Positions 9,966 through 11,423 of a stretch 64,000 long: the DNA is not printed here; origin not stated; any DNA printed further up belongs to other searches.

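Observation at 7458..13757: Eight-gene guanidine-riboswitch operon: ABC importer, arginase-family hydrolase and complete Ni/Co transporter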

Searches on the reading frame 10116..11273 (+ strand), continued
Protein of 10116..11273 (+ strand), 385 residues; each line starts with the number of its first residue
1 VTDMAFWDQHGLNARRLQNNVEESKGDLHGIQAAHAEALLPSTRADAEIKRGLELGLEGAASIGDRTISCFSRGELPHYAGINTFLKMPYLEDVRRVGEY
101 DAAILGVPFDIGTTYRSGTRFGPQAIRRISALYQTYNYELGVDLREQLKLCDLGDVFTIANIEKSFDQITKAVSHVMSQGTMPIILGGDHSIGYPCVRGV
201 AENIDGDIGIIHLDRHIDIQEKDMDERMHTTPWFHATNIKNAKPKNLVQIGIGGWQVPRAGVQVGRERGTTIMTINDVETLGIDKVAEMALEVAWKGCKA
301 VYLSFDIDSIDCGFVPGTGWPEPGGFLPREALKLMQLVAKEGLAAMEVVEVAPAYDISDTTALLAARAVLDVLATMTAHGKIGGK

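Call 27: search_protein_families(library=pfam, proteins=[L037:7051-7812:-, L037:7872-8492:-, L037:8714-9178:-, L037:9357-9830:+, L037:11280-12116:+, L030:7503-8558:-, L030:8852-9151:-, L030:9287-9757:+, L030:11310-12215:+, L030:6798-7457:+], max_evalue=0.001)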
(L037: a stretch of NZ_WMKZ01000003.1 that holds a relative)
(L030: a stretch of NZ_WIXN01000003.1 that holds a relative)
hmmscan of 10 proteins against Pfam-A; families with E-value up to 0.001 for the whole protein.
L037:7051-7812:- (253 aa): 1 family
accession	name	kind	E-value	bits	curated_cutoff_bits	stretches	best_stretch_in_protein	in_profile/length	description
PF02361.21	CbiQ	-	2.6e-29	102.9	25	1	19-215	2-210/216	Cobalt transport protein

L037:7872-8492:- (206 aa): 1 family
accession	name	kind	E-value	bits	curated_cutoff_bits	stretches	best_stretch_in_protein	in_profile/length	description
PF01891.21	CbiM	-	1.7e-51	175.5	23.1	1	8-201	1-204/205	Cobalt uptake substrate-specific transmembrane region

L037:8714-9178:- (154 aa): 1 family
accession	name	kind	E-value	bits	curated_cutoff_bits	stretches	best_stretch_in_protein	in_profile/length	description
PF14179.11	YppG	-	8.3e-08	33.4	27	1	38-153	2-102/105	YppG-like protein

L037:9357-9830:+ (157 aa): 1 family
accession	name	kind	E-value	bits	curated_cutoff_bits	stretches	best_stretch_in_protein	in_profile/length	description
PF00011.27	HSP20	-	2.5e-09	37.6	20.8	1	69-154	11-96/102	Hsp20/alpha crystallin family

L037:11280-12116:+ (278 aa): 4 families
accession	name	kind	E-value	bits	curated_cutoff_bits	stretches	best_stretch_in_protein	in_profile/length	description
PF00005.33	ABC_tran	-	2.6e-32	112.7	25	1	20-166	1-137/137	ABC transporter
PF13304.12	AAA_21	-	1.5e-11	45.4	27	1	135-196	235-299/304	AAA domain, putative AbiEii toxin, Type IV TA system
PF02463.25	SMC_N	-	1.4e-05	25.1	40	1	28-197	21-200/220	RecF/RecN/SMC N terminal domain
PF13555.12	AAA_29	-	0.00064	19.9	27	0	25-48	17-40/61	P-loop containing region of AAA domain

L030:7503-8558:- (351 aa): 3 families
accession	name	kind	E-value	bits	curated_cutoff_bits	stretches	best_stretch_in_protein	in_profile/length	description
PF05343.19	Peptidase_M42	-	1.6e-92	310.1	23.2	1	51-339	1-292/292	M42 glutamyl aminopeptidase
PF01546.33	Peptidase_M20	-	2.2e-10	41.2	24.6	1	173-345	22-205/206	Peptidase family M20/M25/M40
PF04389.22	Peptidase_M28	-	4.3e-07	30.3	21.3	0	188-325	32-167/193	Peptidase family M28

L030:8852-9151:- (99 aa): 0 families

L030:9287-9757:+ (156 aa): 1 family
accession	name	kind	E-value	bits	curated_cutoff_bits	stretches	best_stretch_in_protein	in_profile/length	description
PF00011.27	HSP20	-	8.7e-09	35.8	20.8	1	55-151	3-100/102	Hsp20/alpha crystallin family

L030:11310-12215:+ (301 aa): 3 families
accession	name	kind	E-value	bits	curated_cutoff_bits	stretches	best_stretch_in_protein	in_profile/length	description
PF00005.33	ABC_tran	-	2.9e-32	112.6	25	1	42-188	1-137/137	ABC transporter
PF13304.12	AAA_21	-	1.1e-11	45.8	27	1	157-220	235-301/304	AAA domain, putative AbiEii toxin, Type IV TA system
PF02463.25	SMC_N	-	2.5e-06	27.5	40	1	55-217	27-198/220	RecF/RecN/SMC N terminal domain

L030:6798-7457:+ (219 aa): 1 family
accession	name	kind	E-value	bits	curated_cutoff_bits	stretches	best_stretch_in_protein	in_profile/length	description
PF03006.26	HlyIII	-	1.1e-46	159.8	26.2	1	10-211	5-224/224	Haemolysin-III related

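Call 29: find_encoding_contigs(protein=P0001, flank=6000, max_places=2)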
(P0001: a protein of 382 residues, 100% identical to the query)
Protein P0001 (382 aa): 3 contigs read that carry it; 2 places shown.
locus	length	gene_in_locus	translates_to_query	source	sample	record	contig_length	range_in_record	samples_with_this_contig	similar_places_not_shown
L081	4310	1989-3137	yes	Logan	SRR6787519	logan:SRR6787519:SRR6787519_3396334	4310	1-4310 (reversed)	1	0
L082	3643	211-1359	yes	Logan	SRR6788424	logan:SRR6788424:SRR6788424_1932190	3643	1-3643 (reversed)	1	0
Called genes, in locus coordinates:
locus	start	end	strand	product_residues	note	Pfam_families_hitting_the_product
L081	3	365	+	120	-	?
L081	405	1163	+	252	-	PF00528:BPD_transp_1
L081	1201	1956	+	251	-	PF00005:ABC_tran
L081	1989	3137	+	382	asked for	PF00491:Arginase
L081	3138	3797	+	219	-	PF01891:CbiM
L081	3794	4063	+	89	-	PF13190:PDGLE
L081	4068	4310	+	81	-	?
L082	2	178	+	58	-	?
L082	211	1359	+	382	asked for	PF00491:Arginase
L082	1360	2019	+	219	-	PF01891:CbiM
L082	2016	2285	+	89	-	PF13190:PDGLE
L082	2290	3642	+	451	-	?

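Call 30: find_encoding_contigs(protein=P0020, flank=7000, max_places=1)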
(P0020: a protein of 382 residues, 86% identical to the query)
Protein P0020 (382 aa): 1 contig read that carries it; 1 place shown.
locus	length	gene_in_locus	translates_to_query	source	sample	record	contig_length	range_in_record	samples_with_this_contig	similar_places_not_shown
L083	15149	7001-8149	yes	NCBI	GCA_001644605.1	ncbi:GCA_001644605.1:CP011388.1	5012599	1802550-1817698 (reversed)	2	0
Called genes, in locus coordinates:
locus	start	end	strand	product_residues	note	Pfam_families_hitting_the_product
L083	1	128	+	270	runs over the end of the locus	PF02463:SMC_N (weak), PF00005:ABC_tran, PF13304:AAA_21 (faint), PF12399:BCA_ABC_TP_C (weak)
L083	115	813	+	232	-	PF00005:ABC_tran, PF13304:AAA_21 (faint)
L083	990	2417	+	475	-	PF00144:Beta-lactamase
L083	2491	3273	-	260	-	PF04536:TPM_phosphatase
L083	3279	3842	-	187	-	PF04011:LemA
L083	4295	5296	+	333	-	PF13379:NMT1_2, PF09084:NMT1, PF12974:Phosphonate-bd (weak)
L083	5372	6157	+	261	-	PF00528:BPD_transp_1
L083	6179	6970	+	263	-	PF00005:ABC_tran, PF13304:AAA_21 (faint)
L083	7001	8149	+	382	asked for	PF00491:Arginase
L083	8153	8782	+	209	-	PF01891:CbiM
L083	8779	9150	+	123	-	PF13190:PDGLE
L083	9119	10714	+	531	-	PF02361:CbiQ, PF00005:ABC_tran, PF13304:AAA_21 (weak)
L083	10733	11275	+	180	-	-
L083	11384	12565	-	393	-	PF22660:RS_preATP-grasp-like, PF01071:GARS_A, PF02222:ATP-grasp, PF02655:ATP-grasp_3 (weak), PF02786:CPSase_L_D2 (weak), PF07478:Dala_Dala_lig_C, PF08443:RimK (weak), PF21244:PurT_C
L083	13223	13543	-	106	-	-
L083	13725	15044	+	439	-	PF11974:bMG3, PF20782:TssR_VWA (weak), PF00092:VWA, PF25106:VWA_4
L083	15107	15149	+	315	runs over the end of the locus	PF00528:BPD_transp_1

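Call 31: find_encoding_contigs(protein=P0036, flank=7000, max_places=1)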
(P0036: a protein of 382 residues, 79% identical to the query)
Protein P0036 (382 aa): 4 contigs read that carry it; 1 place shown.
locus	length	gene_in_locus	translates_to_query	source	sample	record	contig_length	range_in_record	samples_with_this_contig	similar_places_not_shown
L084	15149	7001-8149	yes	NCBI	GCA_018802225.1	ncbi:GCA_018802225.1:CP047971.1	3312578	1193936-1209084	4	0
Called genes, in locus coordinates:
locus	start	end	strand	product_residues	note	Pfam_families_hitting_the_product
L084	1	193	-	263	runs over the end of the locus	PF04909:Amidohydro_2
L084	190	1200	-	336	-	PF00291:PALP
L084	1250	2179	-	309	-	PF08240:ADH_N, PF00107:ADH_zinc_N, PF13602:ADH_zinc_N_2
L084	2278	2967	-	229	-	-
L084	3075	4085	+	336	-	PF08240:ADH_N, PF00107:ADH_zinc_N, PF13602:ADH_zinc_N_2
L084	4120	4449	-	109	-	PF13602:ADH_zinc_N_2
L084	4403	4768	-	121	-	PF00107:ADH_zinc_N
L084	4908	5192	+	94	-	-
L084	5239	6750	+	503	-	PF01425:Amidase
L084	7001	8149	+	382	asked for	PF00491:Arginase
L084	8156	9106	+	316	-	-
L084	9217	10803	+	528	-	PF00324:AA_permease, PF13520:AA_permease_2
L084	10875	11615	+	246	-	-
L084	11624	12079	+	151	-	PF00543:P-II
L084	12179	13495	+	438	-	PF00909:Ammonium_transp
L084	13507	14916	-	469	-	PF01979:Amidohydro_1, PF07969:Amidohydro_3 (weak), PF12890:DHOase, PF07969:Amidohydro_3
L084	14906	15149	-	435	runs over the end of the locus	PF01546:Peptidase_M20, PF07687:M20_dimer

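Call 32: find_encoding_contigs(protein=P0013, flank=7000, max_places=1)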
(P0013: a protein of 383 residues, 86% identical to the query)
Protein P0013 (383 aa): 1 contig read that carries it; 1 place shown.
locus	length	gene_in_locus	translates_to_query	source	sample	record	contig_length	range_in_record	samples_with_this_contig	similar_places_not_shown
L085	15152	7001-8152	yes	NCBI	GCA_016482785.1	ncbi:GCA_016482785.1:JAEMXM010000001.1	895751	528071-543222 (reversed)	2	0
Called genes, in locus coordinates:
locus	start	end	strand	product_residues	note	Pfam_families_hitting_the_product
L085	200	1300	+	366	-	PF08240:ADH_N, PF16912:Glu_dehyd_C (faint), PF00107:ADH_zinc_N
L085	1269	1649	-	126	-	PF01965:DJ-1_PfpI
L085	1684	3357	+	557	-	-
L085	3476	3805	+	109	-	PF01588:tRNA_bind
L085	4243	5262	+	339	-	PF13379:NMT1_2, PF09084:NMT1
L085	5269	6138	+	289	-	PF00528:BPD_transp_1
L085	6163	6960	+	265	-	PF00005:ABC_tran, PF13304:AAA_21 (faint)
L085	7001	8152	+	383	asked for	PF00491:Arginase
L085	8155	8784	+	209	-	PF01891:CbiM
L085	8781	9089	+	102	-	PF13190:PDGLE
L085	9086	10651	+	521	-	PF02361:CbiQ, PF00005:ABC_tran, PF13304:AAA_21 (weak)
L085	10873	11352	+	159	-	PF28159:CEP89 (weak), PF24161:CCDC39 (weak)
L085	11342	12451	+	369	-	PF09992:NAGPA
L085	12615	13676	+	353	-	PF00392:GntR, PF00532:Peripla_BP_1, PF13407:Peripla_BP_4, PF13377:Peripla_BP_3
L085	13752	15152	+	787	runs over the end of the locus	PF17853:GGDEF_2, PF00165:HTH_AraC (weak), PF12833:HTH_18, PF00165:HTH_AraC (weak)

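Call 33: find_encoding_contigs(protein=P0046, flank=7000, max_places=1)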
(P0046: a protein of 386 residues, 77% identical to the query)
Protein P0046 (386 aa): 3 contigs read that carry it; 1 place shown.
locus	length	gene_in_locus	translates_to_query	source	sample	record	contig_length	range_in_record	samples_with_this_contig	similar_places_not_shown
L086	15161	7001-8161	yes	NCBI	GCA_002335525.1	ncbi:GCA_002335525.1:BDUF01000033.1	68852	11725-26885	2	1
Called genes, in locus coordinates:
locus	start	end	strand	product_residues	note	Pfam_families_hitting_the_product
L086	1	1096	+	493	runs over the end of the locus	PF00361:Proton_antipo_M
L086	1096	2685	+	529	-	PF00329:Complex1_30kDa, PF00374:NiFeSe_Hases, PF00346:Complex1_49kDa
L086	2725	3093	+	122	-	PF00037:Fer4 (weak), PF12797:Fer4_2 (faint), PF12837:Fer4_6 (faint), PF13237:Fer4_10, PF13183:Fer4_8 (faint), PF12838:Fer4_7, PF13187:Fer4_9, PF00037:Fer4 (weak), +2 more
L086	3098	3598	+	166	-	PF01058:Oxidored_q6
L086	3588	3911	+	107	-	PF01022:HTH_5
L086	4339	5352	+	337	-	PF13379:NMT1_2, PF04069:OpuAC (faint), PF09084:NMT1, PF12974:Phosphonate-bd (weak)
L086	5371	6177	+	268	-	PF00528:BPD_transp_1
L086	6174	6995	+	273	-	PF00005:ABC_tran, PF00004:AAA (weak), PF13304:AAA_21 (faint)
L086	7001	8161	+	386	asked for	PF00491:Arginase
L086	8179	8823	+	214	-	PF01891:CbiM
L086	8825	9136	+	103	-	PF13190:PDGLE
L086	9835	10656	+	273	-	PF02463:SMC_N (faint), PF13555:AAA_29 (faint), PF00005:ABC_tran, PF13304:AAA_21 (faint)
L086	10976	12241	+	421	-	PF13458:Peripla_BP_6, PF13433:Peripla_BP_5, PF01094:ANF_receptor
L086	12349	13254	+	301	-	PF02653:BPD_transp_2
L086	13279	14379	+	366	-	PF02653:BPD_transp_2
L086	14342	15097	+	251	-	PF13555:AAA_29 (weak), PF02463:SMC_N, PF13476:AAA_23 (faint), PF00005:ABC_tran, PF13304:AAA_21 (faint), PF12399:BCA_ABC_TP_C (weak)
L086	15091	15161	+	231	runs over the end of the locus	PF00005:ABC_tran, PF13304:AAA_21 (faint)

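Call 34: find_encoding_contigs(protein=P0041, flank=7000, max_places=1)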
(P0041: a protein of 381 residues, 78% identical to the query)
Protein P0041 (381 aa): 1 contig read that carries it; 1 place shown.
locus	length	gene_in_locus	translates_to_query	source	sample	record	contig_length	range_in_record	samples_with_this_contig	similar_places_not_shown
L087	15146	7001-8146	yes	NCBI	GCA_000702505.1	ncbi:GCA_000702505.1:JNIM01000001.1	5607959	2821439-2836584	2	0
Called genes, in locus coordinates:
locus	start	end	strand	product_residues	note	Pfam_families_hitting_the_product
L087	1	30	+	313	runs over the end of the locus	PF10127:RlaP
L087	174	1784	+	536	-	PF09286:Pro-kuma_activ, PF00082:Peptidase_S8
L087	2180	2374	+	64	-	-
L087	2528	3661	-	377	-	PF08240:ADH_N, PF16912:Glu_dehyd_C (faint), PF00107:ADH_zinc_N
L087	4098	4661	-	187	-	-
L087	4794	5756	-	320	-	PF01936:NYN, PF12872:OST-HTH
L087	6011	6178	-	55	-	-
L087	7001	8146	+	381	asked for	PF00491:Arginase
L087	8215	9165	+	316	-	-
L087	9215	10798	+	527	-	PF00324:AA_permease (weak), PF13520:AA_permease_2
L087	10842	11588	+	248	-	-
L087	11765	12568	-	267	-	PF00392:GntR, PF07729:FCD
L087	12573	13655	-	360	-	PF02615:Ldh_2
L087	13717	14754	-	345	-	PF00389:2-Hacid_dh, PF02826:2-Hacid_dh_C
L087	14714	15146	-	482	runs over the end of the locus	PF00171:Aldedh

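Call 35: find_encoding_contigs(protein=P0117, flank=7000, max_places=1)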
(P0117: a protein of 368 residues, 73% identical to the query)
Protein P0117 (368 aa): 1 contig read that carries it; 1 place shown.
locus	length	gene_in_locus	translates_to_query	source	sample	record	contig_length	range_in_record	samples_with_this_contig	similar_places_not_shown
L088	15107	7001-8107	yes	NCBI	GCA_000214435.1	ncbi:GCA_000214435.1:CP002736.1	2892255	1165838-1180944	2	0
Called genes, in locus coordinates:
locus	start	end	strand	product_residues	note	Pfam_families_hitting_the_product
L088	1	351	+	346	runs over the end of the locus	PF13379:NMT1_2, PF09084:NMT1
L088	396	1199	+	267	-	PF00528:BPD_transp_1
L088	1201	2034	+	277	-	PF03215:Rad17 (weak), PF00005:ABC_tran, PF13401:AAA_22 (faint), PF13304:AAA_21 (faint)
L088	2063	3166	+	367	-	PF00491:Arginase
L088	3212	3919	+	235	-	PF03824:NicO, PF13386:DsbD_2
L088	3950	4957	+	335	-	PF04069:OpuAC, PF13379:NMT1_2, PF09084:NMT1, PF12974:Phosphonate-bd (weak)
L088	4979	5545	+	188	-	PF00857:Isochorismatase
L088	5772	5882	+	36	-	-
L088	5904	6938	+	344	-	PF13379:NMT1_2, PF09084:NMT1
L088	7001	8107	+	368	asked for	PF00491:Arginase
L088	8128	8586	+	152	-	PF01862:PvlArgDC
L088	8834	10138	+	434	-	PF05598:DUF772 (faint), PF01609:DDE_Tnp_1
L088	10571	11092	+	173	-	PF05198:IF3_N, PF00707:IF3_C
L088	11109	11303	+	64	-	PF01632:Ribosomal_L35p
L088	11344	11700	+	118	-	PF00453:Ribosomal_L20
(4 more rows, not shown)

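Call 36: find_encoding_contigs(protein=P0067, flank=7000, max_places=1)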
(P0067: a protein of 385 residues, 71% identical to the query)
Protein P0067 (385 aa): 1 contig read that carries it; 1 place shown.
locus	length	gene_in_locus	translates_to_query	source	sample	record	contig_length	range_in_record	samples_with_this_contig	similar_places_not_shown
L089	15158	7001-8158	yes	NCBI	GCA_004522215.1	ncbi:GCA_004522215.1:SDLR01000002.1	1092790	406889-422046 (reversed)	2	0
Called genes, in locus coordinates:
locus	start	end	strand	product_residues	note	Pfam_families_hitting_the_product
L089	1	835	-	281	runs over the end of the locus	PF08501:Shikimate_dh_N, PF01488:Shikimate_DH, PF03435:Sacchrp_dh_NADP (weak), PF18317:SDH_C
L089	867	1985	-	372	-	PF02421:FeoB_N (faint), PF08477:Roc (faint), PF00009:GTP_EFTU (faint), PF03193:RsgA_GTPase, PF01926:MMR_HSR1, PF21516:YqeH-like_C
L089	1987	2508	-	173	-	PF09419:PGP_phosphatase, PF13419:HAD_2, PF00702:Hydrolase, PF13344:Hydrolase_6 (weak), PF13242:Hydrolase_like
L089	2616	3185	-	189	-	PF00440:TetR_N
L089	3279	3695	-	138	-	PF01475:FUR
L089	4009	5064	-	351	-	PF00890:FAD_binding_2 (faint), PF01266:DAO, PF03486:HI0933_like (faint), PF12831:FAD_oxidored, PF13450:NAD_binding_8, PF01593:Amino_oxidase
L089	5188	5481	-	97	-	-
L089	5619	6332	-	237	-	PF04542:Sigma70_r2, PF04545:Sigma70_r4, PF01381:HTH_3 (weak)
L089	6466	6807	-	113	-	-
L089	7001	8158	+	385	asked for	PF00491:Arginase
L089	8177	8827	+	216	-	PF01891:CbiM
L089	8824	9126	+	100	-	PF13190:PDGLE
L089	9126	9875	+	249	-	PF02361:CbiQ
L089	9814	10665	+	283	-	PF02463:SMC_N (faint), PF00005:ABC_tran, PF13304:AAA_21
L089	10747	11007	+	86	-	-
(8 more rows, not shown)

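Call 54: search_protein_families(library=pfam, proteins=[L027:7178-7564:+, L027:7554-8261:+, L067:1994-2365:+, L067:2412-3143:+, L026:11349-12110:+, L047:11219-12070:+, L044:11265-12032:+, L017:11371-11841:+, L031:2516-2875:+, L084:8156-9106:+], max_evalue=0.001)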
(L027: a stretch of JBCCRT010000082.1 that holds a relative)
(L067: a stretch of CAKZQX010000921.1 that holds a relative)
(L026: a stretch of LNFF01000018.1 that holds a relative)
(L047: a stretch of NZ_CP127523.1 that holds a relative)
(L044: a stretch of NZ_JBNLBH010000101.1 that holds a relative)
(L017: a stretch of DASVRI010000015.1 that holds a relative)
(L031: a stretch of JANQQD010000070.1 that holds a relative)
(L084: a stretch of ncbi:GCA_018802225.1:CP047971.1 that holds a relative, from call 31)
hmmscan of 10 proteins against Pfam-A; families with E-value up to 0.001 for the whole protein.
L027:7178-7564:+ (128 aa): 1 family
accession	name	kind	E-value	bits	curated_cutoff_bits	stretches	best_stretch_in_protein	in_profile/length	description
PF01155.25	HypA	-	3.3e-28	98.4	28.9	1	7-117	1-111/112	Hydrogenase/urease nickel incorporation, metallochaperone, hypA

L027:7554-8261:+ (235 aa): 2 families
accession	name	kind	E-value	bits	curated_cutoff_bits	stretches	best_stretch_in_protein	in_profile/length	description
PF02492.25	cobW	-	2.6e-19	69.9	20.7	1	44-208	2-178/180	CobW/HypB/UreG, nucleotide-binding domain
PF13245.12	AAA_19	-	0.00086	19.9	25.1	0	39-102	8-67/134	AAA domain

L067:1994-2365:+ (123 aa): 1 family
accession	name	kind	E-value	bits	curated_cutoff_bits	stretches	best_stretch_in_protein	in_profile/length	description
PF01155.25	HypA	-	5e-23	81.7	28.9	1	3-115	2-111/112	Hydrogenase/urease nickel incorporation, metallochaperone, hypA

L067:2412-3143:+ (243 aa): 1 family
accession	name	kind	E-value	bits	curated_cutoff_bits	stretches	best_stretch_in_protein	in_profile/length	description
PF02492.25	cobW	-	1.2e-23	84.1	20.7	1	50-210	7-179/180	CobW/HypB/UreG, nucleotide-binding domain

L026:11349-12110:+ (253 aa): 1 family
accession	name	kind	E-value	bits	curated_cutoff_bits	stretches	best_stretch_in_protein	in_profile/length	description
PF09694.16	Gcw_chp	-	7.6e-23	82.1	24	1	33-230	8-213/230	Bacterial protein of unknown function (Gcw_chp)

L047:11219-12070:+ (283 aa): 1 family
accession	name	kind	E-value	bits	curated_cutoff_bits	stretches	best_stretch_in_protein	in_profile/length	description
PF01774.22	UreD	-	9e-58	196.1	27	1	57-253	2-200/201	UreD urease accessory protein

L044:11265-12032:+ (255 aa): 0 families

L017:11371-11841:+ (156 aa): 1 family
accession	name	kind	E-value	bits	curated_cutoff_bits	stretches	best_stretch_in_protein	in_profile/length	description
PF11026.13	DUF2721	-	3e-39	134.3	28.3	1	20-136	1-128/129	Protein of unknown function (DUF2721)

L031:2516-2875:+ (119 aa): 0 families

L084:8156-9106:+ (316 aa): 2 families
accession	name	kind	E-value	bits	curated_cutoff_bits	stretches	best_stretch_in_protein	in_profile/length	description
PF14582.11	Metallophos_3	-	6.1e-05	22.9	28.2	1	190-309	156-255/259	Metallophosphoesterase, calcineurin superfamily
PF00149.33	Metallophos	-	0.00038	21.4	21.5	0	6-272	2-190/191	Calcineurin-like phosphoesterase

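Call 86: search_protein_families(library=ncbifam, proteins=[L018:11139-12977:+, L069:11130-11627:+, L084:8156-9106:+, L084:10875-11615:+, L012:5017-6834:+], max_evalue=0.01)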
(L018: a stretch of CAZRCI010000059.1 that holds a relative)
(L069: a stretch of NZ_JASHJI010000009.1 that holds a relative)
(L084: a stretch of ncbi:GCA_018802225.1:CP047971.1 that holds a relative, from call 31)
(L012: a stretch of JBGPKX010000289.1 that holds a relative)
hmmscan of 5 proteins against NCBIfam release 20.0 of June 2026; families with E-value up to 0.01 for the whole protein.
L018:11139-12977:+ (612 aa): 0 families

L069:11130-11627:+ (165 aa): 0 families

L084:8156-9106:+ (316 aa): 2 families
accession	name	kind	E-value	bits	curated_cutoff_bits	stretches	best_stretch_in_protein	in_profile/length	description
NF006988.0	PRK09453.1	equivalog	0.00047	20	117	0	6-41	2-37/183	phosphodiesterase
TIGR00040.1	yfcE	subfamily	0.0049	17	56.25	0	242-291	87-135/158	YfcE family phosphodiesterase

L084:10875-11615:+ (246 aa): 0 families

L012:5017-6834:+ (605 aa): 0 families
